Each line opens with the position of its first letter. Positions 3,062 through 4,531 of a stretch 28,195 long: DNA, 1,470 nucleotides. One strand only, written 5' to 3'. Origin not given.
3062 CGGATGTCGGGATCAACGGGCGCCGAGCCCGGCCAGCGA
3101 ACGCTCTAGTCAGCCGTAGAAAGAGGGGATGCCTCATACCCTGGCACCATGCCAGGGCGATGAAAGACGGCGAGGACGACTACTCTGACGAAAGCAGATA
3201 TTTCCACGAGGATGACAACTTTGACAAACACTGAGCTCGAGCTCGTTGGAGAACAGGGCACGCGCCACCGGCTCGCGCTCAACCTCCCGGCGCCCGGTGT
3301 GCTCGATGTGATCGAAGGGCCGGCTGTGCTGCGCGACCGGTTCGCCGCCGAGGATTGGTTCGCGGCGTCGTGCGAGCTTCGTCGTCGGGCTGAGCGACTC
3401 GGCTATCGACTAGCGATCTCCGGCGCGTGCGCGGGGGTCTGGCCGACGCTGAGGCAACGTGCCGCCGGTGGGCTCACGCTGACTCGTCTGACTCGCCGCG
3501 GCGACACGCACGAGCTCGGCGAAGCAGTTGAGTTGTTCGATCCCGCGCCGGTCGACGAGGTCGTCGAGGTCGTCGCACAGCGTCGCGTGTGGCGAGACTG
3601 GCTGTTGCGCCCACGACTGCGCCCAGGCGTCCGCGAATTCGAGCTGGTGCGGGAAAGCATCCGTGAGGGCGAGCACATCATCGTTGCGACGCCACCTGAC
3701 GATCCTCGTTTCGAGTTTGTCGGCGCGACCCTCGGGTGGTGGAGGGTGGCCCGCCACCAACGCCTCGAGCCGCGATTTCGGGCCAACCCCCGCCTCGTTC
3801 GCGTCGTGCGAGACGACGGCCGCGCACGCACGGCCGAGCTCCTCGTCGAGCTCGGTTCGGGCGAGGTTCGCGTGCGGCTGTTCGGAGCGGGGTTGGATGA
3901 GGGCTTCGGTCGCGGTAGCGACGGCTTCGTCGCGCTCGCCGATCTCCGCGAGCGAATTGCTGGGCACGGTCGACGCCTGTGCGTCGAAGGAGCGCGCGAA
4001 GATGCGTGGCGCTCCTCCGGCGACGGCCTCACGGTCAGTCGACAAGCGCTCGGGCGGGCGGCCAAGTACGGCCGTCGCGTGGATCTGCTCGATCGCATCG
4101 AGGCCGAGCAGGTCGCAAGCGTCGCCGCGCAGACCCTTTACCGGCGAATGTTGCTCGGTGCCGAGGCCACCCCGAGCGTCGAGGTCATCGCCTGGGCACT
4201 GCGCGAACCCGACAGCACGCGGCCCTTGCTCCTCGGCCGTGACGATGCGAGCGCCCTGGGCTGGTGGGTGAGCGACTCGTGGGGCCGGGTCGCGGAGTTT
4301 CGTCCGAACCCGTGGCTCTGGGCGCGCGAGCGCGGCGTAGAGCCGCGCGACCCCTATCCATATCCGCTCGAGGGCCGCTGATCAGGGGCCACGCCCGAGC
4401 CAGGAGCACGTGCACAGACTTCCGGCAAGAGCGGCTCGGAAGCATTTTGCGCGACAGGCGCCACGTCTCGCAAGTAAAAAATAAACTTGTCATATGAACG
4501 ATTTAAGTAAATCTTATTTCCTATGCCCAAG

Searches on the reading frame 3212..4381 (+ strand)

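Call 3: search_protein_families(library=pfam, proteins=[window:3212-4381:+], max_evalue=1)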
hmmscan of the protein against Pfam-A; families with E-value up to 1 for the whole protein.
window:3212-4381:+ (389 aa): 0 families

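Call 4: search_protein_families(library=ncbifam, proteins=[window:3212-4381:+], max_evalue=1)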
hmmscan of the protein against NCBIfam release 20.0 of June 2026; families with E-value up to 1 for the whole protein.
window:3212-4381:+ (389 aa): 1 family
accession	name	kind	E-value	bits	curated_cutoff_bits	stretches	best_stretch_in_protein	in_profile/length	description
NF033532.2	lone7para_assoc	subfamily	0.25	11.4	85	0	349-368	23-42/162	type VII secretion system-associated protein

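Call 72: search_protein_families(library=padloc, proteins=[window:3212-4381:+], max_evalue=0.01)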
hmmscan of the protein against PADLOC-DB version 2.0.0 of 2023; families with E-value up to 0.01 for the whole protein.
window:3212-4381:+ (389 aa): 0 families
